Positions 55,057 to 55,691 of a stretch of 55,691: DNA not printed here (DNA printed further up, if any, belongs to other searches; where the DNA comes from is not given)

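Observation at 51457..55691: Operon of at least nine genes dominated by prepilin-like proteins, without any assembly machinery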

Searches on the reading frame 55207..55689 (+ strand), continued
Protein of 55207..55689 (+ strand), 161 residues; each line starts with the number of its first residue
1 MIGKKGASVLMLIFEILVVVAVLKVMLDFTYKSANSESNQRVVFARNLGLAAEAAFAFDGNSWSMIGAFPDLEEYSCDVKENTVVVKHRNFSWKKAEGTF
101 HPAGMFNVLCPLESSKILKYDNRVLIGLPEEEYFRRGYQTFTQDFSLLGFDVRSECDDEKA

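Call 96: search_solved_structures(query=L014:472-804:+, max_evalue=10, show_alignments=2)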
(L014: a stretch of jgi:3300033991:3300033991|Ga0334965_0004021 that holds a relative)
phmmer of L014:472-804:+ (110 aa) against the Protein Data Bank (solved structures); distinct sequences matched with E-value up to 10: 0.

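Call 99: find_related_loci(query=A5, collection=viral_contigs, flank=10000)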
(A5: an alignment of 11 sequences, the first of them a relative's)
Query A5 (252 aa) in viral_contigs; peptide patterns used: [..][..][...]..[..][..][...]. (x = any residue, [..] = any of these).
119 stretches matched a pattern, but none encodes a relative of the query by tblastn (E <= 1e-3).
